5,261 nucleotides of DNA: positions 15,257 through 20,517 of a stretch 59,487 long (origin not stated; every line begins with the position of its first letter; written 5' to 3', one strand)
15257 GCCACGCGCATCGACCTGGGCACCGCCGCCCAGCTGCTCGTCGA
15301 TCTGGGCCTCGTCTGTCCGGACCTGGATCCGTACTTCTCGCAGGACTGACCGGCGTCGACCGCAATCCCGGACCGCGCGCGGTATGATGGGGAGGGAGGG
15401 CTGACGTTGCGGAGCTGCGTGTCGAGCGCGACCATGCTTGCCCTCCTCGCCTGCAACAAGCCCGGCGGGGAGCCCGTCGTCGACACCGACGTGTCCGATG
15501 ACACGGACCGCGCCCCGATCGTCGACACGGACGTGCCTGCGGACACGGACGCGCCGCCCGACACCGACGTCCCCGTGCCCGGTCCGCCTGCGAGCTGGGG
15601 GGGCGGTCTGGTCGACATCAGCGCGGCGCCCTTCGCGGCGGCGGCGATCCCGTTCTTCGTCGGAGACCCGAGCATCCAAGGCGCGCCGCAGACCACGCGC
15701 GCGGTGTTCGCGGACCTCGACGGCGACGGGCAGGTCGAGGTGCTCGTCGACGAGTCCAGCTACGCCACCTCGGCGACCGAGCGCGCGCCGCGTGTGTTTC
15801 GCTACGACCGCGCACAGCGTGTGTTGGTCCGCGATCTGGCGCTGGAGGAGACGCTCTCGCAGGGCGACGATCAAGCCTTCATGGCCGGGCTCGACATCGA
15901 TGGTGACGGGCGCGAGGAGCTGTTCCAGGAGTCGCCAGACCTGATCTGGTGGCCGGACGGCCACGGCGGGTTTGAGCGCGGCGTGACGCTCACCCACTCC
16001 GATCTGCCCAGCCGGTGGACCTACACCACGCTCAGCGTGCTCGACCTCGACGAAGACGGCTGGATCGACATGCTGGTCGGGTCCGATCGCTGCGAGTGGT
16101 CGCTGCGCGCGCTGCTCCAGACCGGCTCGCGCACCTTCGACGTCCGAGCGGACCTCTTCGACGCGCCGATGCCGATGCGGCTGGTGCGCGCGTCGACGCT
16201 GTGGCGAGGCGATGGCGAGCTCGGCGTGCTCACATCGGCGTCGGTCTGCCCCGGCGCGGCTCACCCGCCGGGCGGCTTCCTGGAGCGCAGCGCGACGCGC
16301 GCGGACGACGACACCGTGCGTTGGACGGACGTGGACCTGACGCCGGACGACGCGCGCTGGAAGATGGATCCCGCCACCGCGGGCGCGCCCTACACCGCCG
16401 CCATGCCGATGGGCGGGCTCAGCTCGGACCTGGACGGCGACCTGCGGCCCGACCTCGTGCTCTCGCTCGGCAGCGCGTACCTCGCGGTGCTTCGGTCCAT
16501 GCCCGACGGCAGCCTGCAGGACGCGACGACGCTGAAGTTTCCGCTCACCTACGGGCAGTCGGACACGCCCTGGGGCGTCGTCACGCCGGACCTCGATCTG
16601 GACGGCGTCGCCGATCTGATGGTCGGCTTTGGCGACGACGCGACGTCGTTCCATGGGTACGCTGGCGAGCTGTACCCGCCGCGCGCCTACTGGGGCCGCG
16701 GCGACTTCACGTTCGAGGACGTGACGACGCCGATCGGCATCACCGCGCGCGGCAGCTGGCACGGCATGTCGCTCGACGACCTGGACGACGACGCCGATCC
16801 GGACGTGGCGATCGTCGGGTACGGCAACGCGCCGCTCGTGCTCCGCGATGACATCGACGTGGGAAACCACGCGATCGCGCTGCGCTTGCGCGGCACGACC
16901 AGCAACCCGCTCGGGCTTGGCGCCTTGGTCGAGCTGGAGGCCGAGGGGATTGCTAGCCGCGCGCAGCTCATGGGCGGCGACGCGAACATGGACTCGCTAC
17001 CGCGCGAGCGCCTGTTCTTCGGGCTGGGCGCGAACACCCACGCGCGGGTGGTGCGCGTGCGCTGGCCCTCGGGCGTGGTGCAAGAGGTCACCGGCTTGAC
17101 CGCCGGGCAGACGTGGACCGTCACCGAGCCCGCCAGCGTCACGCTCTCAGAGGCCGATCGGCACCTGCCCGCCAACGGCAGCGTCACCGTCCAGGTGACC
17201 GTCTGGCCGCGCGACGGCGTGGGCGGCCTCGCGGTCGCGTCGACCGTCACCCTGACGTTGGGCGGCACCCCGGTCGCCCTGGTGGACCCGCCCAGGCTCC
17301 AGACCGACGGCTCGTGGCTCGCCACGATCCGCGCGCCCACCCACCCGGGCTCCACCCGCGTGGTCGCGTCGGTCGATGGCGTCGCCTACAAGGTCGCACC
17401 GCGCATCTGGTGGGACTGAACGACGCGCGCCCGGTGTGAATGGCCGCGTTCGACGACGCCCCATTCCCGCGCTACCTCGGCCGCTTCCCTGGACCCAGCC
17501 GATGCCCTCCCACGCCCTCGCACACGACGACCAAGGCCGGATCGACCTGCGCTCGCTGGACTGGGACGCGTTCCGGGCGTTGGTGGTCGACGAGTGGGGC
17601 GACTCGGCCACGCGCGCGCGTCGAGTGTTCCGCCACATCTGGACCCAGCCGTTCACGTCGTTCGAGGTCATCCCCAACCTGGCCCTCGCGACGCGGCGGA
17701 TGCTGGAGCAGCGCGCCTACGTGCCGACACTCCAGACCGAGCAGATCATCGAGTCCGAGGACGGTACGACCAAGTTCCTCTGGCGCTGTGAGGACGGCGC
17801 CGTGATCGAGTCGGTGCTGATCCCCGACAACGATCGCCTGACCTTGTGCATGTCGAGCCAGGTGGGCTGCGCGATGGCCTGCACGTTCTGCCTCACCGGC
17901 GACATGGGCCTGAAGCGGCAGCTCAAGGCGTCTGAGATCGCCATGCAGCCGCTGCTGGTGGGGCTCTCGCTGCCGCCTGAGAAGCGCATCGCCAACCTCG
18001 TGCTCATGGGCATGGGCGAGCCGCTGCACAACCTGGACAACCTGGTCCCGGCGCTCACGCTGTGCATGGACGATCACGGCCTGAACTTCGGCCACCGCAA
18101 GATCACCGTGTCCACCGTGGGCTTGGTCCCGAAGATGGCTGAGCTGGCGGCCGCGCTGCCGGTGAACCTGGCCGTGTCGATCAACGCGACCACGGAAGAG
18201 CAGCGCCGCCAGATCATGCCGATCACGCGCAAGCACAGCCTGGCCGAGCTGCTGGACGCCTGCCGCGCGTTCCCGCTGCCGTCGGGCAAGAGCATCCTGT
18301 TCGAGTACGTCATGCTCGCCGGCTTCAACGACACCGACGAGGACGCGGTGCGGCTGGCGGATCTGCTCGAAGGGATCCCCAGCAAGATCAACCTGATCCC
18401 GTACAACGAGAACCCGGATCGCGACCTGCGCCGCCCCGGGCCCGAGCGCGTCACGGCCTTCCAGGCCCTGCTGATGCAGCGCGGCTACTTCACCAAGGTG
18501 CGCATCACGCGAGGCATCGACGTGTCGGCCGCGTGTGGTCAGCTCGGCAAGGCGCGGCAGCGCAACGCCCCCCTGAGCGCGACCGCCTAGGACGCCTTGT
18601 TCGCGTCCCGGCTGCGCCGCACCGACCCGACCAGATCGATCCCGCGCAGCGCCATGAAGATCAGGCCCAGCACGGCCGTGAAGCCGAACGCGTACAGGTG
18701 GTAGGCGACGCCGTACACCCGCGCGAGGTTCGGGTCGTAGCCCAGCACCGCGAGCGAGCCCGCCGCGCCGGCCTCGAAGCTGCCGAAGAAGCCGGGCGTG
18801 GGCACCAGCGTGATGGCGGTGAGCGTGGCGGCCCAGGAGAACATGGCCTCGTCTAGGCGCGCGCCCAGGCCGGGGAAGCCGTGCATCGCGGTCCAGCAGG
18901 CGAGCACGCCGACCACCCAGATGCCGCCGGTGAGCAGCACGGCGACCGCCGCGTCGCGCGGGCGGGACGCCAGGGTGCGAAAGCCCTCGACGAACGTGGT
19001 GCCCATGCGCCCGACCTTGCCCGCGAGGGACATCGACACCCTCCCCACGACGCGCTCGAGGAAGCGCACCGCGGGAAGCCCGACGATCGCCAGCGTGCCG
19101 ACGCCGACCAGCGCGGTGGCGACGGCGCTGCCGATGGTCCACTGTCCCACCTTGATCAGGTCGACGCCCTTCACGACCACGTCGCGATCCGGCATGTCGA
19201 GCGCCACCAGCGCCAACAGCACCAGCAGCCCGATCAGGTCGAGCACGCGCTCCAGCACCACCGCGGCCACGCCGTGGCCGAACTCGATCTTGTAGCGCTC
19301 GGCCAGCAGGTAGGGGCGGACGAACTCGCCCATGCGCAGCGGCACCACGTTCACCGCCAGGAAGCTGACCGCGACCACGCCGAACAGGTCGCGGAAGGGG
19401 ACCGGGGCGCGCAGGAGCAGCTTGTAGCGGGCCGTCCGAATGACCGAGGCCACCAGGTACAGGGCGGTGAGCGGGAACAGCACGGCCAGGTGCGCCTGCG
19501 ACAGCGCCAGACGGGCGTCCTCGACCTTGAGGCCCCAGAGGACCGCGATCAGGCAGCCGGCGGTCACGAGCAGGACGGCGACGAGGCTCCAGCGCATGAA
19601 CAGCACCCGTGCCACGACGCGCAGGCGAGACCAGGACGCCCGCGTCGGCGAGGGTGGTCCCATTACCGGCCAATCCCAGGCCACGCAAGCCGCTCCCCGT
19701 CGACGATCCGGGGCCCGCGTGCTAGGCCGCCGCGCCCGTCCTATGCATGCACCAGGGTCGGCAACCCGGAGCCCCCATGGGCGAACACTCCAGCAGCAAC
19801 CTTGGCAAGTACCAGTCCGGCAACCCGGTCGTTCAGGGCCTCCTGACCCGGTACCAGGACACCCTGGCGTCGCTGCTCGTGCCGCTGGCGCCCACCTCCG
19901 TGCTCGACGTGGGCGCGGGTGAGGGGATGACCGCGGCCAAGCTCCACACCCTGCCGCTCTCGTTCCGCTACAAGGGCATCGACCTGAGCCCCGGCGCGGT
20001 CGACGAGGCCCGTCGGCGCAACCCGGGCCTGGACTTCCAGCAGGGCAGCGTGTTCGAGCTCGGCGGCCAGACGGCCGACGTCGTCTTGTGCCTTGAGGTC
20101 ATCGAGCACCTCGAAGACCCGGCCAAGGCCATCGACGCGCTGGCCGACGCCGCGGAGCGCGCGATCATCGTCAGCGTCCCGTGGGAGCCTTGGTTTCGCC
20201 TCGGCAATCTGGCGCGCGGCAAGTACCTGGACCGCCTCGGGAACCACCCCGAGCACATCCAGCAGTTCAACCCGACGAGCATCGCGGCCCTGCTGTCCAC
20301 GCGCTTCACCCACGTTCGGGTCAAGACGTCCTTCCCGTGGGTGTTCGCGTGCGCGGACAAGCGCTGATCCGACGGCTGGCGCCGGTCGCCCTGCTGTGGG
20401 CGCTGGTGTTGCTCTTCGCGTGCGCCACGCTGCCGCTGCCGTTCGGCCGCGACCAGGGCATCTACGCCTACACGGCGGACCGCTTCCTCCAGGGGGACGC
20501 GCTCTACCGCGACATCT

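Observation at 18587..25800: Compact polyprenyl-phosphate-sugar glycosylation module: MprF-like flippase domain, methyltransferase, two GT-C transferases, GtrB/ArnC-like GT2 and Ugd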

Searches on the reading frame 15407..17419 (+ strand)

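Call 5: search_protein_families(library=ncbifam, proteins=[window:15407-17419:+], max_evalue=0.001)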
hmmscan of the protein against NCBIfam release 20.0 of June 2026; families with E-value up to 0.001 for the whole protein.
window:15407-17419:+ (670 aa): 0 families

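Call 6: search_protein_families(library=pfam, proteins=[window:15407-17419:+], max_evalue=0.001)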
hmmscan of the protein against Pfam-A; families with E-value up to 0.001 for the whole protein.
window:15407-17419:+ (670 aa): 4 families
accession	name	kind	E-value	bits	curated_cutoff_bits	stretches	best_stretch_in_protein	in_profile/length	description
PF13517.12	FG-GAP_3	-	7.4e-24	84.6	26.9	3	341-406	1-61/61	FG-GAP-like repeat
PF07593.17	UnbV_ASPIC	-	2.2e-11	43.9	23.4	1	503-571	1-68/68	ASPIC and UnbV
PF01839.29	FG-GAP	-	7.5e-06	26.2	22.1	0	388-421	2-33/37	FG-GAP repeat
PF09134.16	Invasin_D3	-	8.6e-05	23.4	33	1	575-662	2-88/98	Invasin, domain 3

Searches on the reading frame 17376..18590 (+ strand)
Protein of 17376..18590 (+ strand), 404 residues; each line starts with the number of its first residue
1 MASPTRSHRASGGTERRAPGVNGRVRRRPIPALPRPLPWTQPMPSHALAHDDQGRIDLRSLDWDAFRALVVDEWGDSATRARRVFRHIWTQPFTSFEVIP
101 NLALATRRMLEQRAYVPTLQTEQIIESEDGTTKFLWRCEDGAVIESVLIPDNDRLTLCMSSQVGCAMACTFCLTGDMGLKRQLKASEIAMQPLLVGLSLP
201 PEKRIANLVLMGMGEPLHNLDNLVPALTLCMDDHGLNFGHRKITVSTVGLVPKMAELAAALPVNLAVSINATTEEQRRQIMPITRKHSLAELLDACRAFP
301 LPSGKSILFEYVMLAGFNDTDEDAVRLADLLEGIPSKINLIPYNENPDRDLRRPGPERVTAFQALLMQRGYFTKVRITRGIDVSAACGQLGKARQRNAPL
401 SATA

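Call 3: search_protein_families(library=pfam, proteins=[window:17376-18590:+], max_evalue=0.01)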
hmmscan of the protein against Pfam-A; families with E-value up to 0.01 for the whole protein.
window:17376-18590:+ (404 aa): 2 families
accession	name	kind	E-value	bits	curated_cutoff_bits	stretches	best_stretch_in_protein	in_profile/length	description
PF04055.27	Radical_SAM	-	3.8e-13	50.4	29.5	1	160-327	2-165/166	Radical SAM superfamily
PF21016.3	RlmN_N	-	0.0051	17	24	1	57-116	2-60/60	Ribosomal RNA large subunit methyltransferase N-terminal domain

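Call 5: search_protein_families(library=ncbifam, proteins=[window:17376-18590:+], max_evalue=0.001)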
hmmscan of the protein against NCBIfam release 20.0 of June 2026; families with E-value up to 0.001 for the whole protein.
window:17376-18590:+ (404 aa): 9 families
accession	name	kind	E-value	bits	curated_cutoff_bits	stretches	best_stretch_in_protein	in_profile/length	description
TIGR00048.1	rRNA_mod_RlmN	equivalog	2.6e-101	339.1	290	1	54-394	5-346/355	dual-specificity RNA methyltransferase RlmN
NF008396.0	PRK11194.1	equivalog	7.7e-84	281.7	633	1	50-391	7-354/379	dual-specificity RNA methyltransferase RlmN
NF011031.0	PRK14461.1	equivalog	2.8e-83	280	601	1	70-394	21-365/372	ribosomal RNA large subunit methyltransferase N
NF011040.0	PRK14470.1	equivalog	3.3e-58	197.8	441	1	73-394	15-335/338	ribosomal RNA large subunit methyltransferase N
NF011034.0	PRK14464.1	equivalog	1.1e-56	192.2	422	1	126-396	70-331/348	RNA methyltransferase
NF000424.4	CfrAB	exception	2.3e-52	178.4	530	1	79-390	19-336/338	Cfr family 23S rRNA (adenine(2503)-C(8))-methyltransferase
TIGR04432.1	rSAM_Cfr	equivalog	3.7e-51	174.4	550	1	77-390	19-338/341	Cfr family 23S rRNA (adenine(2503)-C(8))-methyltransferase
NF011024.0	PRK14453.1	equivalog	1.3e-49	169.3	468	1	79-393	23-343/348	23S rRNA (adenine(2503)-C(8))-methyltransferase Cfr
TIGR02493.1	PFLA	equivalog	0.00057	19.3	231.75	0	163-344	23-198/235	pyruvate formate-lyase-activating protein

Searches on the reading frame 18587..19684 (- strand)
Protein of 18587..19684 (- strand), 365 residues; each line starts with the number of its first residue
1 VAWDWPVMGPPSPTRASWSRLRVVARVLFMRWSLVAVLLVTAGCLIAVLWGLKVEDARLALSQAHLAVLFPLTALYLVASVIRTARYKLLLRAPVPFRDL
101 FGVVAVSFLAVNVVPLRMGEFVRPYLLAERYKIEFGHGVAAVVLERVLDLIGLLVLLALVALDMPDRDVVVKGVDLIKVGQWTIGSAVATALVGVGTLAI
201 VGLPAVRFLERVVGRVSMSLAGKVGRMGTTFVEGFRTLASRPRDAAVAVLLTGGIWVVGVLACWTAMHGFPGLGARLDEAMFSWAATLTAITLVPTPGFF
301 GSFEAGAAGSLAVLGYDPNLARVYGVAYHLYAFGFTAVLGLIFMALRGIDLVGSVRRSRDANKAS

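Call 3: search_protein_families(library=pfam, proteins=[window:18587-19684:-], max_evalue=0.01)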
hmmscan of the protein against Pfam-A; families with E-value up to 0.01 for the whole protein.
window:18587-19684:- (365 aa): 1 family
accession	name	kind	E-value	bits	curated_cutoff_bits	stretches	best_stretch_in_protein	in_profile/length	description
PF03706.18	LPG_synthase_TM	-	5.1e-38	131.7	33.4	1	36-340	3-302/302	Lysylphosphatidylglycerol synthase TM region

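Call 5: search_protein_families(library=ncbifam, proteins=[window:18587-19684:-], max_evalue=0.001)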
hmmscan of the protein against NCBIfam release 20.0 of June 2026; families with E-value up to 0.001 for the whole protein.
window:18587-19684:- (365 aa): 1 family
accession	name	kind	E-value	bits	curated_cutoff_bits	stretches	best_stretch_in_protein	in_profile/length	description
TIGR00374.1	TIGR00374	subfamily_domain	1.3e-19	70.8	43.2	1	53-346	16-312/323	flippase-like domain-containing protein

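Call 42: search_solved_structures(query=window:18587-19684:-, max_evalue=1)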
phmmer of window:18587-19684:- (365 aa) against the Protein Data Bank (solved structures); distinct sequences matched with E-value up to 1: 1.
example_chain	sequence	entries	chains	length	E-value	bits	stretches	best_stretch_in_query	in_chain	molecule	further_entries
5d1w_A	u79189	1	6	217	0.29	13.7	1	205-254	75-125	Rv3249c transcriptional regulator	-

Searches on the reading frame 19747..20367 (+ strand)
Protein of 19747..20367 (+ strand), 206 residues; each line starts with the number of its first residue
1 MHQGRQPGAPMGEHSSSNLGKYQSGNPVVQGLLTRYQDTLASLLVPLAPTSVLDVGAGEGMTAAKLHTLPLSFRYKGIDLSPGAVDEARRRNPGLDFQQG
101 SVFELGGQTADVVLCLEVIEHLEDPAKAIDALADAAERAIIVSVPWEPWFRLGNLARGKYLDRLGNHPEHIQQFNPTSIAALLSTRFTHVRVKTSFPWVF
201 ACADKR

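Call 3: search_protein_families(library=pfam, proteins=[window:19747-20367:+], max_evalue=0.01)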
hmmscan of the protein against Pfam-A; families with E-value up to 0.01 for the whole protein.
window:19747-20367:+ (206 aa): 5 families
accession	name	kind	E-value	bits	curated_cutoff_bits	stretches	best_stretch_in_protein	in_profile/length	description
PF13489.12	Methyltransf_23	-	4.1e-14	53.1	27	1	36-184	9-155/164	Methyltransferase domain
PF08241.18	Methyltransf_11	-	1.8e-12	48.2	21.2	1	53-133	1-84/95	Methyltransferase domain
PF13649.12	Methyltransf_25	-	1e-11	45.8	27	1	52-133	1-90/97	Methyltransferase domain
PF08242.18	Methyltransf_12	-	3.2e-11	44.3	30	1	53-135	1-91/98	Methyltransferase domain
PF13847.12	Methyltransf_31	-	1.7e-08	34.7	27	1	50-133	5-98/145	Methyltransferase domain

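Call 5: search_protein_families(library=ncbifam, proteins=[window:19747-20367:+], max_evalue=0.001)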
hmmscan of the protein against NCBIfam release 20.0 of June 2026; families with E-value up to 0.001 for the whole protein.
window:19747-20367:+ (206 aa): 9 families
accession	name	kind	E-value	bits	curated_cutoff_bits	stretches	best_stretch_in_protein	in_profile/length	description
TIGR01983.1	UbiG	equivalog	2.5e-09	36.8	102.95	1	46-136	47-143/228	bifunctional 2-polyprenyl-6-hydroxyphenol methylase/3-demethylubiquinol 3-O-methyltransferase UbiG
NF004851.0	PRK06202.1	equivalog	3.9e-09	36.3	243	1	21-139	33-158/237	hypothetical protein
NF045667.1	MTase_DVU1556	equivalog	1.4e-07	31.2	155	1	47-132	21-107/213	DVU_1556 family methyltransferase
TIGR02021.1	BchM-ChlM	equivalog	3.3e-07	30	158.9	1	38-153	43-165/218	magnesium protoporphyrin IX methyltransferase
TIGR02072.1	BioC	equivalog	1.4e-05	25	184.95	1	38-137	21-125/244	malonyl-ACP O-methyltransferase BioC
NF041255.1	mycofact_MftM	equivalog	9.1e-05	21.9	200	1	48-147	139-244/289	mycofactocin oligosaccharide methyltransferase MftM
NF002463.0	PRK01683.1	equivalog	0.00018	21.2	297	1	45-139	28-123/258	trans-aconitate 2-methyltransferase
TIGR04290.1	meth_Rta_06860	hypoth_equivalog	0.00045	19.7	300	1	47-138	48-144/226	TIGR04290 family methyltransferase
NF045825.1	FAmtase_mtf2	equivalog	0.00049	19.4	400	1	47-105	57-117/248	fatty-acid O-methyltransferase Mtf2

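Call 65: search_solved_structures(query=window:19777-20367:+, max_evalue=0.001)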
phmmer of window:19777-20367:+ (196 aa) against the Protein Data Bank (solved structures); distinct sequences matched with E-value up to 0.001: 5.
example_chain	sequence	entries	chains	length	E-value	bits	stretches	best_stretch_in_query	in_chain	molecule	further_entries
6m83_A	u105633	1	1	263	0.00018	24.5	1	39-145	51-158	dTDP-3-amino-3,6-dideoxy-alpha-D-glucopyranose N,N-dimethyltransferase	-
6m81_A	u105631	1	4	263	0.00033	23.6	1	39-145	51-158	dTDP-3-amino-3,6-dideoxy-alpha-D-glucopyranose N,N-dimethyltransferase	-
3pfg_A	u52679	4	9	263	0.00033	23.6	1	39-145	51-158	N-methyltransferase | dTDP-3-amino-3,6-dideoxy-alpha-D-glucopyranose N,N-dimethyltransferase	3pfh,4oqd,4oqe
6m82_A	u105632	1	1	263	0.00033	23.6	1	39-145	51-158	dTDP-3-amino-3,6-dideoxy-alpha-D-glucopyranose N,N-dimethyltransferase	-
6uk5_A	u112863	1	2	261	0.00055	22.9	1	41-139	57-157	CalS10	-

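Call 100: search_solved_structures(query=A3, max_evalue=0.01)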
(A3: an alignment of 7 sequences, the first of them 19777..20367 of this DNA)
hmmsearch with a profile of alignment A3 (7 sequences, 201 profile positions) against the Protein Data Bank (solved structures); distinct sequences matched with E-value up to 0.01: 144 (the best 60 are shown).
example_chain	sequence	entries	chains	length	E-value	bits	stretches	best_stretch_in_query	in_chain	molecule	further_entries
3mgg_A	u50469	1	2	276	4.1e-13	52.5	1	42-133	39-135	Methyltransferase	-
3l8d_A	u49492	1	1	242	5.8e-13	52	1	41-130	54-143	Methyltransferase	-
5dm2_A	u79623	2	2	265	6.3e-13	51.9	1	12-127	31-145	Methyltransferase domain family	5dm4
5dm1_A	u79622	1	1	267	6.4e-13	51.9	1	12-127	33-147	Methyltransferase domain family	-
4kwc_A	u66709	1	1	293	8.1e-13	51.6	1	12-127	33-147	BpumL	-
6uak_A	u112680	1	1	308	4.7e-12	49.1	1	40-137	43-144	SAM dependent methyltransferase LahSB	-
6uv6_A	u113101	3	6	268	8.3e-12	48.3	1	26-138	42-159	D-glucose O-methyltransferase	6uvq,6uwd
3bus_A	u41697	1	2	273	1.6e-11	47.3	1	26-130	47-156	Methyltransferase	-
3jwg_A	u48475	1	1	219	3.8e-11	46.1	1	29-181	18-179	Methyltransferase type 12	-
5dpm_A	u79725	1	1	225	8.7e-11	44.9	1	40-129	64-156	Ubiquinone biosynthesis O-methyltransferase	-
4kdr_A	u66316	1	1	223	8.9e-11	44.9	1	40-129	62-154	3-demethylubiquinone-9 3-methyltransferase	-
4kdc_A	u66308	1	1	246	1.1e-10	44.6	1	40-129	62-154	3-demethylubiquinone-9 3-methyltransferase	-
3jwi_A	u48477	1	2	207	1.7e-10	44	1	30-180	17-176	Methyltransferase type 12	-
1p91_A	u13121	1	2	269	1.3e-09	41.1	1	40-108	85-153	Ribosomal RNA large subunit methyltransferase A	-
3cc8_A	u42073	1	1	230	3e-09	39.9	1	27-135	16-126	Putative methyltransferase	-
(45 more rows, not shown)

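Call 101: search_protein_families(library=pfam, alignment_id=A3, max_evalue=0.001)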
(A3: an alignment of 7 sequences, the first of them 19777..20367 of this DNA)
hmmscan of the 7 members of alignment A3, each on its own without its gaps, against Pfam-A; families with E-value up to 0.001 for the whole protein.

A. member 1, window:19777-20367:+ (196 aa): 5 families
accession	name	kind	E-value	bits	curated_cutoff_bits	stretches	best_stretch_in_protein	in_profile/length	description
PF13489.12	Methyltransf_23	-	3.5e-14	53.3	27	1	26-174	9-155/164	Methyltransferase domain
PF08241.18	Methyltransf_11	-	1.6e-12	48.3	21.2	1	43-123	1-84/95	Methyltransferase domain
PF13649.12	Methyltransf_25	-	9.2e-12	45.9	27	1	42-123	1-90/97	Methyltransferase domain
PF08242.18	Methyltransf_12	-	2.8e-11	44.4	30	1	43-125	1-91/98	Methyltransferase domain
PF13847.12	Methyltransf_31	-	1.5e-08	34.9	27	1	40-123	5-98/145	Methyltransferase domain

B. families by the number of members that match (of 7 scanned): 10 families
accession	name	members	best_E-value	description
PF08241.18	Methyltransf_11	7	1.5e-21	Methyltransferase domain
PF13489.12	Methyltransf_23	7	3.3e-19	Methyltransferase domain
PF13649.12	Methyltransf_25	7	4.5e-18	Methyltransferase domain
PF13847.12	Methyltransf_31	7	1.5e-14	Methyltransferase domain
PF08242.18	Methyltransf_12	7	3.5e-14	Methyltransferase domain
PF07021.18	MetW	4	9.1e-08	Methionine biosynthesis protein MetW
PF05219.18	DREV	2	0.00014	DREV methyltransferase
PF03291.22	mRNA_G-N7_MeTrfase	1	3.2e-05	mRNA (guanine-N(7))-methyltransferase domain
PF08003.17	Methyltransf_9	1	0.00013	Protein of unknown function (DUF1698)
PF05175.20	MTS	1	0.0007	Methyltransferase small domain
